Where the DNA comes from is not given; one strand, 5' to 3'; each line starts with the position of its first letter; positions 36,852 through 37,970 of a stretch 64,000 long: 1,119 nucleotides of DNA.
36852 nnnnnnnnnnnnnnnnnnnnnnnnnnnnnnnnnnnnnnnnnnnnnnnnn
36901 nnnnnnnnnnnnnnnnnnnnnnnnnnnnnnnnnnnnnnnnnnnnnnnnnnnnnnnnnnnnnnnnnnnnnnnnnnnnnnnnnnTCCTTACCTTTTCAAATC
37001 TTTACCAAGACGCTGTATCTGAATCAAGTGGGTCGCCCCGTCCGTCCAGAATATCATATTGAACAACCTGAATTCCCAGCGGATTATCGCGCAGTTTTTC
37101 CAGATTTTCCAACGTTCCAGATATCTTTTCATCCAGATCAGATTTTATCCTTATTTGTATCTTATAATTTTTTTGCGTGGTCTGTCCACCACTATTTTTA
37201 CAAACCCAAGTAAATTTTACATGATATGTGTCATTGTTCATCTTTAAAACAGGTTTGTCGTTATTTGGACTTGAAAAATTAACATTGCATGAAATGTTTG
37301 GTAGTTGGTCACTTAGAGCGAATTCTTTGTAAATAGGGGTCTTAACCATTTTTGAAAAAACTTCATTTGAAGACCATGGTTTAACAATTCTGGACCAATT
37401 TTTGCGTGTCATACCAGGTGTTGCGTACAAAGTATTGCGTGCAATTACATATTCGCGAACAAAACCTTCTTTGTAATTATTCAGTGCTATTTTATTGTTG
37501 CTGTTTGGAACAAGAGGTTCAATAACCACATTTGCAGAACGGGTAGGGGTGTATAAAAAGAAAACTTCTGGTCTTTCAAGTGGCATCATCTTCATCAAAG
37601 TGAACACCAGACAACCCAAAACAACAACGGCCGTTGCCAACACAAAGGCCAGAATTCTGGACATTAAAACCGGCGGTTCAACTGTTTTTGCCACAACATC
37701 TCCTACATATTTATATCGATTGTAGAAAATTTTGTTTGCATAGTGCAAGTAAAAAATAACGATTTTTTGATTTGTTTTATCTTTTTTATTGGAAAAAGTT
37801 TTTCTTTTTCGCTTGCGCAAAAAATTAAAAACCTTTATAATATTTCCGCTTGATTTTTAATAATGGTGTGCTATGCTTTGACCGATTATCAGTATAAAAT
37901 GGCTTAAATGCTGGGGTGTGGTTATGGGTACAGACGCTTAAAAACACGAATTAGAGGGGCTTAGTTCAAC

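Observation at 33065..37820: Orphan virB8-virB9-virB10 operon without ATPases, pilin or coupling protein: possibly a ComB-like DNA-uptake core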

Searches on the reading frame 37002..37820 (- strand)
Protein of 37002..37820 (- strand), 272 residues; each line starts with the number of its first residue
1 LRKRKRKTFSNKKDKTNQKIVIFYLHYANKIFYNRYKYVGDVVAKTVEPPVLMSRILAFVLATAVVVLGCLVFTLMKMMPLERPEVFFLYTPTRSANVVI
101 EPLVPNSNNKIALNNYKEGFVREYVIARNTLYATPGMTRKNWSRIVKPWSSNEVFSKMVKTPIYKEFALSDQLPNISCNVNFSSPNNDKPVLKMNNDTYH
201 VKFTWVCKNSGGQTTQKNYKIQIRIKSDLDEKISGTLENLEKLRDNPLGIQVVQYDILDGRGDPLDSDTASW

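Call 3: search_protein_families(library=pfam, proteins=[window:37002-37820:-], max_evalue=0.1)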
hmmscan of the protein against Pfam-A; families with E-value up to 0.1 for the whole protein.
window:37002-37820:- (272 aa): 1 family
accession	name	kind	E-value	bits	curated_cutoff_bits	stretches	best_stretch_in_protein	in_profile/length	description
PF04335.19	VirB8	-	1.8e-08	34.9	23.2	1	54-257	17-210/213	VirB8 protein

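Call 4: search_protein_families(library=ncbifam, proteins=[window:37002-37820:-], max_evalue=0.1)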
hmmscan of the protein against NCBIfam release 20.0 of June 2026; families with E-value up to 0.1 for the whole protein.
window:37002-37820:- (272 aa): 0 families

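Call 25: search_solved_structures(query=window:37002-37694:-, max_evalue=10, show_alignments=1)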
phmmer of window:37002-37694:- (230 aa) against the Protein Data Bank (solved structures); distinct sequences matched with E-value up to 10: 4.
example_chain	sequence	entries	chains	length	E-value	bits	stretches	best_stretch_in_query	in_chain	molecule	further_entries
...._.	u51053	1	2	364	0.62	12.6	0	173-198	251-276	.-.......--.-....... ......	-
8fff_A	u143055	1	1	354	0.96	12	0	173-198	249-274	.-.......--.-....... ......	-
2i80_A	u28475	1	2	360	1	11.9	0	173-198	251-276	D-alanine-D-alanine ligase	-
2i87_A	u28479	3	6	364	1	11.9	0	173-198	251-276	D-alanine-D-alanine ligase | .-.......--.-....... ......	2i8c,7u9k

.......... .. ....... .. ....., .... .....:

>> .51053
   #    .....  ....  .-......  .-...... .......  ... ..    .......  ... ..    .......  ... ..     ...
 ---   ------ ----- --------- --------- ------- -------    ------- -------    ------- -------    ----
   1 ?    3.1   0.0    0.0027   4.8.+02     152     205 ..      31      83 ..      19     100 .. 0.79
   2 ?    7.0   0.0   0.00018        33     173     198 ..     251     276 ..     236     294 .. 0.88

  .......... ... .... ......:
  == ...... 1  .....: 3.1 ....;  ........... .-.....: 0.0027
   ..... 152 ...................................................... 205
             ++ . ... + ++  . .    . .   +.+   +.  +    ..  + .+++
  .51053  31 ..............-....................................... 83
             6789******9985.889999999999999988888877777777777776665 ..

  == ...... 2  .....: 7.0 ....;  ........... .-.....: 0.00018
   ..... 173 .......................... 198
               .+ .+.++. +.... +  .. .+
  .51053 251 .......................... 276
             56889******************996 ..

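Call 79: search_solved_structures(query=A5, max_evalue=1)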
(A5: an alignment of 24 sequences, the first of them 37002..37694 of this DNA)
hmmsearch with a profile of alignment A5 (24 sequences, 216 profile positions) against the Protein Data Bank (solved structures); distinct sequences matched with E-value up to 1: 13.
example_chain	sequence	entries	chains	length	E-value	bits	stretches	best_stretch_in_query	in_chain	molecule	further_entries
4lso_A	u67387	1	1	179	9.7e-14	54.4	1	35-205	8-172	Type IV secretion system protein virB8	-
4kz1_A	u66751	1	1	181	1.8e-13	53.5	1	34-205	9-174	VirB8 protein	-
4mei_A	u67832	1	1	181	2.3e-13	53.2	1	34-205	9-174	VirB8 protein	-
2bhm_A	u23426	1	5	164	2.3e-09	40.1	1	71-207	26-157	TYPE IV SECRETION SYSTEM PROTEIN VIRB8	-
4aky_A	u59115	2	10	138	3.9e-09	39.4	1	73-206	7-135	TYPE IV SECRETION SYSTEM PROTEIN VIRB8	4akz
5jbs_A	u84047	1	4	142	4.4e-09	39.2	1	76-207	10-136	Type IV secretion system protein virB8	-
4jf8_A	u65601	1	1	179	3.3e-08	36.3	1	58-206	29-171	TrwG component of type IV secretion system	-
7o41_D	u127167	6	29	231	6.4e-07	32.1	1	59-206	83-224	TrwG protein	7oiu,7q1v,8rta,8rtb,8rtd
4nhf_A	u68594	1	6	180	6.3e-06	28.9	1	58-205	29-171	TrwG protein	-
5i97_A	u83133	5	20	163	7e-06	28.7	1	58-207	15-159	Conjugal transfer protein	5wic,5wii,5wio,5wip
4o3v_A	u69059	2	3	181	0.00079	22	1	35-206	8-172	VirB8-like protein of type IV secretion system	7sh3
2cc3_A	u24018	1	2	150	0.021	17.4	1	69-210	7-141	PROTEIN VIRB8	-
9i5v_K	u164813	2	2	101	0.25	13.9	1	147-202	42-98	Small ribosomal subunit protein uS10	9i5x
